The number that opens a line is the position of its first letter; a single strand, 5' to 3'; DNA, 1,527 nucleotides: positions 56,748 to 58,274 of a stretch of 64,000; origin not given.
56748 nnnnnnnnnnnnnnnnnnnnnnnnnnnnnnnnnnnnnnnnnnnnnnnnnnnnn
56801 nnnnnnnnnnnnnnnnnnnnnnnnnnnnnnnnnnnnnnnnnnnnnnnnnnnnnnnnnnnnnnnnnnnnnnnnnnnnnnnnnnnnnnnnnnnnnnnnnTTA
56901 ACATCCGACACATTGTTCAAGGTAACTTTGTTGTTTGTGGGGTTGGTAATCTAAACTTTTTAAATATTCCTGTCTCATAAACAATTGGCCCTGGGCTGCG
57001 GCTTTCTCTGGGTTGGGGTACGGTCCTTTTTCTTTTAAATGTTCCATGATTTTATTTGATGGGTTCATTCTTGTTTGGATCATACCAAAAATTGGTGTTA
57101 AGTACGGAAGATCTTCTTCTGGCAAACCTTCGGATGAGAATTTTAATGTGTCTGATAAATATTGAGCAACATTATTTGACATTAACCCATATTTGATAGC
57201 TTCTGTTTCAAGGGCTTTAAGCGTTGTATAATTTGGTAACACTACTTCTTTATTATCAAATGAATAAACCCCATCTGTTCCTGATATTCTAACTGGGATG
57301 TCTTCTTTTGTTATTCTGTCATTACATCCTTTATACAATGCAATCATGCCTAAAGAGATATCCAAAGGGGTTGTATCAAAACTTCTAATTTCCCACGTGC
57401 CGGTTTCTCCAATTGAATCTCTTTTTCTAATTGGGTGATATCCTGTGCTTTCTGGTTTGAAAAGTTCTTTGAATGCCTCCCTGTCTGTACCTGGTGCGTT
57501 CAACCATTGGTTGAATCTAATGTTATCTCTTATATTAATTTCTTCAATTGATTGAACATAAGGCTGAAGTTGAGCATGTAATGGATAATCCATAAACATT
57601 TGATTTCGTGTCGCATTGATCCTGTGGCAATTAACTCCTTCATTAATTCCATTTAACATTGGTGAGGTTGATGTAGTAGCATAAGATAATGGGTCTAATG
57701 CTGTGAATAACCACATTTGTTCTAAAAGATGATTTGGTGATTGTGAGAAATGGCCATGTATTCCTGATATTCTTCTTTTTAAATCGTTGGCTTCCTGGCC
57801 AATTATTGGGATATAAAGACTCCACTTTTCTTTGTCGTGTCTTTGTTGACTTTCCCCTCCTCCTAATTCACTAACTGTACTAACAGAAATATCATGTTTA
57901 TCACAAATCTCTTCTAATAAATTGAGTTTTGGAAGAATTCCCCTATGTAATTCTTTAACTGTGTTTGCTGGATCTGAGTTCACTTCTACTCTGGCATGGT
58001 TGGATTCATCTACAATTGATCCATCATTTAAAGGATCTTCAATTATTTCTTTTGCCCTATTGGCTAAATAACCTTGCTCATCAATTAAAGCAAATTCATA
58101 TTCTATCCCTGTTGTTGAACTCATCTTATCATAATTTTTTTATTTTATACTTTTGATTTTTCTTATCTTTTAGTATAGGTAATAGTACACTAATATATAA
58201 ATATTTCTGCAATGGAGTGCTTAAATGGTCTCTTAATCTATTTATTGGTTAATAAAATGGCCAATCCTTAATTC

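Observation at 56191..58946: Candidate gamma-glutamyl ligation/trimming module: GCS2 ligase + class II amidotransferase + Cys-less C39-like protein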

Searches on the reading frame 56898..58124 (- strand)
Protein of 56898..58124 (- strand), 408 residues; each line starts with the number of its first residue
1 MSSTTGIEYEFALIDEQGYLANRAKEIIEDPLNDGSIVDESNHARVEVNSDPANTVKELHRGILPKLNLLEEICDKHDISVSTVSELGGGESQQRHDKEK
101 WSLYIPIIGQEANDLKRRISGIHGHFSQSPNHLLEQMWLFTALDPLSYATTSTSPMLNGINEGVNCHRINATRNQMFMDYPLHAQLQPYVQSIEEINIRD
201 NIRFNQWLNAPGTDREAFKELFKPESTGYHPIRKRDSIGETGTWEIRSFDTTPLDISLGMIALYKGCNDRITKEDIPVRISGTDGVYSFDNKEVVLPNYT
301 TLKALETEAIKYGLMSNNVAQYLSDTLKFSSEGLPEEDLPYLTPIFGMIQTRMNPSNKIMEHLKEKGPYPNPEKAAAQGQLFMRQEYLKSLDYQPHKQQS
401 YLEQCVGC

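Call 3: search_protein_families(library=pfam, proteins=[window:56898-58124:-], max_evalue=0.1)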
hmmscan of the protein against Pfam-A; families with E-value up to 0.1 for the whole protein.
window:56898-58124:- (408 aa): 2 families
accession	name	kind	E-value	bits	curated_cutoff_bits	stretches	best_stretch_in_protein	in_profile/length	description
PF04107.18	GCS2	-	2.6e-07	30.7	21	1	6-207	2-218/291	Glutamate-cysteine ligase family 2(GCS2)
PF20306.3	Sp-DndD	-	0.049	14.2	27.2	0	67-87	3-23/51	Small protein found in certain Dnd DNA modification systems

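Call 4: search_protein_families(library=ncbifam, proteins=[window:56898-58124:-], max_evalue=0.1)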
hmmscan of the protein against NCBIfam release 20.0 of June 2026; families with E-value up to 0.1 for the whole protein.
window:56898-58124:- (408 aa): 9 families
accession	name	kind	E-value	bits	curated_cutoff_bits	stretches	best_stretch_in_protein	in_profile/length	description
TIGR02050.1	gshA_cyan_rel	subfamily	3.5e-07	29.9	176.4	1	4-191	1-187/287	YbdK family carboxylate-amine ligase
NF010039.0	PRK13515.1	equivalog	1.7e-05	23.6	371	1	3-173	10-185/378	carboxylate-amine ligase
NF010043.0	PRK13517.1-3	equivalog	2.3e-05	23.4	409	1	2-169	10-185/381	glutamate--cysteine ligase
NF010044.0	PRK13517.1-4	equivalog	6e-05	22.2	437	1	3-181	14-189/372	glutamate--cysteine ligase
TIGR01436.1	glu_cys_lig_pln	equivalog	0.00035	19.1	463.15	0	33-169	77-218/446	glutamate--cysteine ligase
NF010042.0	PRK13517.1-2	equivalog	0.00062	18.7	427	1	3-168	11-181/376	glutamate--cysteine ligase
NF010040.1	PRK13516.1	equivalog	0.0018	17.4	425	1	3-196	10-202/369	YbdK family carboxylate-amine ligase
NF002590.0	PRK02249.1-4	equivalog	0.057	12.5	459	1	13-54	28-69/358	DNA primase regulatory subunit PriL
NF010041.0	PRK13517.1-1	subfamily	0.063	12.5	332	1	3-84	5-91/368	glutamate--cysteine ligase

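Call 6: find_homologous_proteins(query=window:56898-58124:-)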
Query window:56898-58124:- (408 aa): 30 proteins with E <= 0.001 among 2376 candidates.
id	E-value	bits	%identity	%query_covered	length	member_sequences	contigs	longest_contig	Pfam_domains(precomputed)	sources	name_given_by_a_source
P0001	6.7e-278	939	100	100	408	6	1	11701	PF04107.19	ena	-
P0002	3.5e-218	742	79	100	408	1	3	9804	PF04107.19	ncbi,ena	-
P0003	3.8e-105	370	45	96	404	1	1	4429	PF04107.19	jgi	-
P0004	2.1e-104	368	46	96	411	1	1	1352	-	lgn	-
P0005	2.2e-104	368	46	96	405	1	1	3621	PF04107.19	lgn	-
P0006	2.8e-104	367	47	96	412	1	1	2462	-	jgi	-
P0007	2.7e-102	361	46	96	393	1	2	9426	PF04107.19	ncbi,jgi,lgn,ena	-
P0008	3.0e-102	361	46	95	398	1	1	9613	PF04107.19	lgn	-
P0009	1.3e-101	359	47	96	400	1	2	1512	-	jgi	-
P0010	1.3e-96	342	43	96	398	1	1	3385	-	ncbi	-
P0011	1.5e-96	342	45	95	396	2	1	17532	PF04107.19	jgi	-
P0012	2.2e-95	338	45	95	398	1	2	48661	PF04107.19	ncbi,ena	-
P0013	2.3e-95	338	45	96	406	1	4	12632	PF04107.19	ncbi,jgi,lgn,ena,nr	ncbi:MAG: glutamate-cysteine ligase family protein [Nanoarchaeota archaeon]|nr:hypothetical protein 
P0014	2.4e-95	338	45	95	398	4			PF04107.19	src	-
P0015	8.7e-94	333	44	96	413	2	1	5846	PF04107.19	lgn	-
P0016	3.2e-93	331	43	96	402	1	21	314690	PF04107.19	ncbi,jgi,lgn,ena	jgi:gamma-glutamyl:cysteine ligase YbdK (ATP-grasp superfamily)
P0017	1.1e-92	329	43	96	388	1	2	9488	PF04107.19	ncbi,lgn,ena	-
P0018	2.5e-92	328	44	95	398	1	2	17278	PF04107.19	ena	-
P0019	3.8e-91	324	42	95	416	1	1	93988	PF04107.19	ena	-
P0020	1.9e-90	322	42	96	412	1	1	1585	PF04107.19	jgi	jgi:hypothetical protein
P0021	2.0e-87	312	39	96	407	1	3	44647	-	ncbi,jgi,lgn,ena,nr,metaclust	ncbi:hypothetical protein COY27_01215 [Candidatus Woesearchaeota archaeon CG_4_10_14_0_2_um_filter_3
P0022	2.3e-87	312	42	96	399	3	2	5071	PF04107.19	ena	-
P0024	3.0e-83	298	41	94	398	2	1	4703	PF04107.19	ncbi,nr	ncbi:MAG: hypothetical protein KJ896_04750 [Nanoarchaeota archaeon]|nr:hypothetical protein [Nanoarc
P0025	3.2e-83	298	42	96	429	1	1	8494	PF04107.19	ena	-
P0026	1.9e-82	296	41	95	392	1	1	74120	PF04107.19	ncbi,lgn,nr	ncbi:hypothetical protein HYT55_04385 [Candidatus Woesearchaeota archaeon]|nr:hypothetical protein [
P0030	9.0e-8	50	28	78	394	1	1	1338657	PF04107.19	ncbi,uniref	ncbi:glutamate-cysteine ligase family protein [Natronorubrum sp. DTA7]|uniref:glutamate-cysteine lig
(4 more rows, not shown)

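Call 7: find_encoding_contigs(protein=P0016, flank=6000, max_places=2)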
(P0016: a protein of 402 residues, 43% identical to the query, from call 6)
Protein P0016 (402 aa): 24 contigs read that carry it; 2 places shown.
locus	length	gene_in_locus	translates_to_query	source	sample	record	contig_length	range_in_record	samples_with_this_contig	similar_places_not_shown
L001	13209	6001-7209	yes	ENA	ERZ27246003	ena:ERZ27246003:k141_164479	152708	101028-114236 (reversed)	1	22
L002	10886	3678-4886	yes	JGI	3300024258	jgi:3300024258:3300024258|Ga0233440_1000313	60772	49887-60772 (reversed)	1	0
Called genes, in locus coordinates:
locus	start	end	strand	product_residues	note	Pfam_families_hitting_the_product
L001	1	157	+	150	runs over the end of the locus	PF01252:Peptidase_A8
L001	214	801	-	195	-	-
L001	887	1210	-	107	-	PF01176:eIF-1a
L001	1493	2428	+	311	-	PF08068:DKCLD, PF21238:Pus10_C, PF01509:TruB_N, PF16198:TruB_C_2, PF01472:PUA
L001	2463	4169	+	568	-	-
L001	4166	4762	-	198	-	PF00149:Metallophos, PF12850:Metallophos_2, PF14582:Metallophos_3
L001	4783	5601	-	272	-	PF01015:Ribosomal_S3Ae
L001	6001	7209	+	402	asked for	PF04107:GCS2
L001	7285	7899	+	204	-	PF11814:DUF3335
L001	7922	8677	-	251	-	-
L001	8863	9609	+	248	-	PF13230:GATase_4, PF13522:GATase_6 (weak)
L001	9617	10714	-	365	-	PF00933:Glyco_hydro_3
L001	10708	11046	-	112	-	-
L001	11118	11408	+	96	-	PF00462:Glutaredoxin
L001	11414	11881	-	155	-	-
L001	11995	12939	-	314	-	PF01210:NAD_Gly3P_dh_N, PF02558:ApbA (weak), PF03446:NAD_binding_2 (weak), PF03807:F420_oxidored (weak), PF07479:NAD_Gly3P_dh_C, PF20618:GPD_NAD_C_bact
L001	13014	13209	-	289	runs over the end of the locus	-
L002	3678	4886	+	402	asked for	PF04107:GCS2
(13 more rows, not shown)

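Call 8: find_encoding_contigs(protein=P0019, flank=6000, max_places=1)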
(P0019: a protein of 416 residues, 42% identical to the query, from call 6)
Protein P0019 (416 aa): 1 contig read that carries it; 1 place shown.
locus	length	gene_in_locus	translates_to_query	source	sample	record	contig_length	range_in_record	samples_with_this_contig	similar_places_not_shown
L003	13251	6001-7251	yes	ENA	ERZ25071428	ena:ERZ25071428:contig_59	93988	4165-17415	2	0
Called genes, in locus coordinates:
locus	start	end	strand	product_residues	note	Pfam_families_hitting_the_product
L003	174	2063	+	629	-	PF00593:TonB_dep_Rec_b-barrel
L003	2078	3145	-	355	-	PF00089:Trypsin, PF13365:Trypsin_2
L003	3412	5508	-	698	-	-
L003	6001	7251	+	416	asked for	PF04107:GCS2 (weak)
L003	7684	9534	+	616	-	PF00512:HisKA, PF02518:HATPase_c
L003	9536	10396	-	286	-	-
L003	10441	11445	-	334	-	PF02955:GSH-S_ATP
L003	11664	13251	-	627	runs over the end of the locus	PF02995:DUF229 (faint), PF00884:Sulfatase, PF01663:Phosphodiest, PF16347:SGSH_C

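Call 9: find_encoding_contigs(protein=P0026, flank=6000, max_places=1)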
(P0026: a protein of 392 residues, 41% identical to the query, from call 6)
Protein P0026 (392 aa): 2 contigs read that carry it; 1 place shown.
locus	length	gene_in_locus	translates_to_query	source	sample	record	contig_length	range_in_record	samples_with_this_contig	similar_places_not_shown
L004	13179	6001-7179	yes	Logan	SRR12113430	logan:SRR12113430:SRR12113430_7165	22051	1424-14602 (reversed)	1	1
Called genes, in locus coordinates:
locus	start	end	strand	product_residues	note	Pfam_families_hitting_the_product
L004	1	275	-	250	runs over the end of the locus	-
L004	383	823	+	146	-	PF01090:Ribosomal_S19e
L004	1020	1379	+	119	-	PF01198:Ribosomal_L31e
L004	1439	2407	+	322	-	PF08068:DKCLD, PF21238:Pus10_C, PF01509:TruB_N, PF16198:TruB_C_2, PF01472:PUA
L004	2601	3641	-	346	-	-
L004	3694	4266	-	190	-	PF00149:Metallophos, PF12850:Metallophos_2, PF14582:Metallophos_3 (faint)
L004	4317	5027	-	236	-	PF01015:Ribosomal_S3Ae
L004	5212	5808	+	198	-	PF11814:DUF3335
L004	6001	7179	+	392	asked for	PF04107:GCS2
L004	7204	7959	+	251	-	PF13230:GATase_4, PF13522:GATase_6 (weak)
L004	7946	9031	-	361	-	PF00933:Glyco_hydro_3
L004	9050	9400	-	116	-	-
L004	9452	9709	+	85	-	PF00462:Glutaredoxin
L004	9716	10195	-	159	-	-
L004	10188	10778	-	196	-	PF01909:NTP_transf_2, PF18765:Polbeta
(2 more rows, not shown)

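Call 10: find_encoding_contigs(protein=P0021, flank=6000, max_places=1)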
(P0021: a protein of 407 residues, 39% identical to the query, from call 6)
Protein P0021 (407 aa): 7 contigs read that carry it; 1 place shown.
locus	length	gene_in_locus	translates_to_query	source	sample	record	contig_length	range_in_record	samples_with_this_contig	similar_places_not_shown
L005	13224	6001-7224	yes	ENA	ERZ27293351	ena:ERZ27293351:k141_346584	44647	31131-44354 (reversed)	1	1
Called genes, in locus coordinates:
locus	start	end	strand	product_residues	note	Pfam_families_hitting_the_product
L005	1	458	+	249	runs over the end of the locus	?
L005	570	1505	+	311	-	PF08068:DKCLD, PF21238:Pus10_C, PF01509:TruB_N, PF16198:TruB_C_2, PF01472:PUA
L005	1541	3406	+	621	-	-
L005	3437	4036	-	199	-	PF00149:Metallophos, PF12850:Metallophos_2, PF14582:Metallophos_3 (weak)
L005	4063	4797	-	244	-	PF01015:Ribosomal_S3Ae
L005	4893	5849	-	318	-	PF01047:MarR (faint), PF13404:HTH_AsnC-type (faint), PF13412:HTH_24 (weak)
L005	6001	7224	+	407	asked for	-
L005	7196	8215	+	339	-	PF14397:ATPgrasp_ST (faint), PF02655:ATP-grasp_3 (faint), PF02955:GSH-S_ATP (faint)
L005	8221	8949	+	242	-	PF13230:GATase_4, PF13522:GATase_6 (weak)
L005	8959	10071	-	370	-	PF00933:Glyco_hydro_3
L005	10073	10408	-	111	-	-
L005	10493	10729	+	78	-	PF00462:Glutaredoxin, PF13417:GST_N_3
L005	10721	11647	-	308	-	-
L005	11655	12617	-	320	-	PF01210:NAD_Gly3P_dh_N, PF03446:NAD_binding_2 (faint), PF03807:F420_oxidored (weak), PF07479:NAD_Gly3P_dh_C, PF20618:GPD_NAD_C_bact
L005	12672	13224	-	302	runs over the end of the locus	-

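Call 13: find_related_loci(query=A1, collection=genome_contigs, flank=8000)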
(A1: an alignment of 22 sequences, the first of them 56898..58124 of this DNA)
Query A1 (408 aa) in genome_contigs; peptide patterns used: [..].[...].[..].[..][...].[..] (x = any residue, [..] = any of these).
39 stretches matched a pattern; 9 encode a relative of the query (tblastn E <= 1e-3); 9 distinct loci.
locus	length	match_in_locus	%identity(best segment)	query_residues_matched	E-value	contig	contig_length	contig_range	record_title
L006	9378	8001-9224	79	1-408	0e+0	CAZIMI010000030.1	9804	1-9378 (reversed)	MAG TPA_asm: uncultured Methanosarcinales archaeon isolate SRP077602_co6_348 genome assembly, contig: NODE_10615_length_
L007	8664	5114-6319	44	1-392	2e-103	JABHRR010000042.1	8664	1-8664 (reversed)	MAG: Candidatus Woesearchaeota archaeon isolate SI039_bin18 k141_772764, whole genome shotgun sequence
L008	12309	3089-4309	44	3-398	3e-103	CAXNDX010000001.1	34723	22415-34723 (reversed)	MAG: Candidatus Woesearchaeota archaeon isolate MaH-09apr19-256 genome assembly, contig: MaH-09apr19-C2664, whole genome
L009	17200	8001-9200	43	3-392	4e-102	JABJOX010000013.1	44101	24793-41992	MAG: Candidatus Woesearchaeota archaeon isolate SI075_bin52 k141_1738603, whole genome shotgun sequence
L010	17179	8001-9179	43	3-395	2e-101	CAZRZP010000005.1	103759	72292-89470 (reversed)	MAG TPA_asm: uncultured Methanosarcinales archaeon isolate SRP200020_co5_201 genome assembly, contig: NODE_248_length_10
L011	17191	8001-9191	44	4-395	1e-100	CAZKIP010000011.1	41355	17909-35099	MAG TPA_asm: uncultured Methanosarcinales archaeon isolate SRP200020_co5_333 genome assembly, contig: NODE_1341_length_4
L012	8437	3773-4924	41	1-391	6e-95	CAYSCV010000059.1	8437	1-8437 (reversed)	MAG TPA_asm: uncultured Methanosarcinales archaeon isolate ERP125453_co2_216 genome assembly, contig: NODE_4193_length_8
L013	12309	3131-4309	39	1-391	2e-94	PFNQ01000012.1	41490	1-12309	MAG: Candidatus Woesearchaeota archaeon CG_4_10_14_0_2_um_filter_33_13 CG_4_10_14_0.2_scaffold_219_c, whole genome shotg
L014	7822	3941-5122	42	1-393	1e-93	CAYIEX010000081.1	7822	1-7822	MAG TPA_asm: uncultured Methanosarcinales archaeon isolate ERP119705_co19_971 genome assembly, contig: NODE_11225_length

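Call 16: search_protein_families(library=pfam, proteins=[L008:1984-3021:+, L012:2709-3761:+, L014:2944-3957:+, L005:7196-8215:+, L008:4277-4744:+, L014:5121-5600:+, L001:7922-8677:-, L005:4893-5849:-, L012:5126-5842:+, L012:6094-7203:+], max_evalue=0.01)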
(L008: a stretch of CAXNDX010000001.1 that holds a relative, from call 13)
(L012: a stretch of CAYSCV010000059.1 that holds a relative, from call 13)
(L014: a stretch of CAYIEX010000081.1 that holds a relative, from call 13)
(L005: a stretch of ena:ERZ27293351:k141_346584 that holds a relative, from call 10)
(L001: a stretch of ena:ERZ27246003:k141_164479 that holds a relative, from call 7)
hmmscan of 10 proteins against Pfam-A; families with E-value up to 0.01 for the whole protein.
L008:1984-3021:+ (345 aa): 1 family
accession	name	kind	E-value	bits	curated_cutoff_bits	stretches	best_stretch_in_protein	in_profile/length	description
PF07478.18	Dala_Dala_lig_C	-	1.2e-09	38.5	24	1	118-332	3-202/204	D-ala D-ala ligase C-terminus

L012:2709-3761:+ (350 aa): 1 family
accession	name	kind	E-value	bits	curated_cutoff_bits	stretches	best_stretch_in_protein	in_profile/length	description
PF07478.18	Dala_Dala_lig_C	-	9.7e-14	51.8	24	1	121-339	3-204/204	D-ala D-ala ligase C-terminus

L014:2944-3957:+ (337 aa): 2 families
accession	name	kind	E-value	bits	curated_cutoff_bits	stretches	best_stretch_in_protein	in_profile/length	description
PF07478.18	Dala_Dala_lig_C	-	2e-11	44.3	24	1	126-326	26-203/204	D-ala D-ala ligase C-terminus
PF02655.19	ATP-grasp_3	-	0.00042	20.9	23.2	1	107-209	3-88/160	ATP-grasp domain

L005:7196-8215:+ (339 aa): 6 families
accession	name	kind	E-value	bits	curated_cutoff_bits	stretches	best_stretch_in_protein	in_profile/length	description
PF02955.21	GSH-S_ATP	-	1.2e-07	31.7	23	1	102-161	19-80/175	Prokaryotic glutathione synthetase, ATP-grasp domain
PF02655.19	ATP-grasp_3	-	1.9e-07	31.8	23.2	1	77-172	2-82/160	ATP-grasp domain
PF14397.11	ATPgrasp_ST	-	5.9e-07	29.4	31.4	1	72-132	15-78/278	Sugar-transfer associated ATP-grasp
PF08443.16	RimK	-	3.1e-05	24.1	21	0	77-163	2-86/188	RimK-like ATP-grasp domain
PF14398.11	ATPgrasp_YheCD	-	3.9e-05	23.5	26.8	0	102-151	36-85/255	YheC/D like ATP-grasp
PF01071.24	GARS_A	-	0.0026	18.1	27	1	78-175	2-105/194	Phosphoribosylglycinamide synthetase, ATP-grasp (A) domain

L008:4277-4744:+ (155 aa): 4 families
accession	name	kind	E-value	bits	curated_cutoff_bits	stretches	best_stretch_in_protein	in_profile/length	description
PF03412.21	Peptidase_C39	-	1e-18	67.9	22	1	16-129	13-119/133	Peptidase C39 family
PF13529.12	Peptidase_C39_2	-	9.7e-13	49.3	24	1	7-115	4-143/143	Peptidase_C39 like family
PF12385.14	Peptidase_C70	-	4e-09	37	19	1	11-127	15-136/141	Papain-like cysteine protease AvrRpt2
PF11814.14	DUF3335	-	0.00022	21.2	25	0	90-116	141-167/206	Peptidase_C39 like family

L014:5121-5600:+ (159 aa): 3 families
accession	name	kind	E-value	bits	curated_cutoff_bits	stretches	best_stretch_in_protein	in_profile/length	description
PF03412.21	Peptidase_C39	-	6e-13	49.2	22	1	20-136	13-122/133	Peptidase C39 family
PF12385.14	Peptidase_C70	-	1.2e-07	32.2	19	1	15-131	15-136/141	Papain-like cysteine protease AvrRpt2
PF13529.12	Peptidase_C39_2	-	1.7e-05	25.9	24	1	13-119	6-143/143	Peptidase_C39 like family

L001:7922-8677:- (251 aa): 0 families

L005:4893-5849:- (318 aa): 6 families
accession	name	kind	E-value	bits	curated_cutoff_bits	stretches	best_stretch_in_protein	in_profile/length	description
PF13412.12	HTH_24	-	1.4e-10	41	21.9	1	3-47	3-47/48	Winged helix-turn-helix DNA-binding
PF13404.12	HTH_AsnC-type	-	3.5e-06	27.2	27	1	7-37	7-37/42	AsnC-type helix-turn-helix domain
PF01047.28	MarR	-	4.8e-06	26.8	24.6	0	10-44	10-44/59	MarR family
PF12802.13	MarR_2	-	5.9e-05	23.6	27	1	8-47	10-50/61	MarR family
PF08279.18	HTH_11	-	0.0035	17.6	25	0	6-44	3-42/55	HTH domain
PF02002.24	TFIIE_alpha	-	0.0054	17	22.9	0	7-47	17-57/105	TFIIE alpha subunit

L012:5126-5842:+ (238 aa): 1 family
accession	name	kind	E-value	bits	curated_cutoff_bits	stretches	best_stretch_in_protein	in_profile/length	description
PF04909.20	Amidohydro_2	-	5e-28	99.1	26.4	1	74-238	94-289/289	Amidohydrolase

L012:6094-7203:+ (369 aa): 1 family
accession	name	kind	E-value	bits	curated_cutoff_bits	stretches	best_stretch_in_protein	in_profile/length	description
PF07690.21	MFS_1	-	2.1e-12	47.1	33.4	1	136-307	131-321/347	Major Facilitator Superfamily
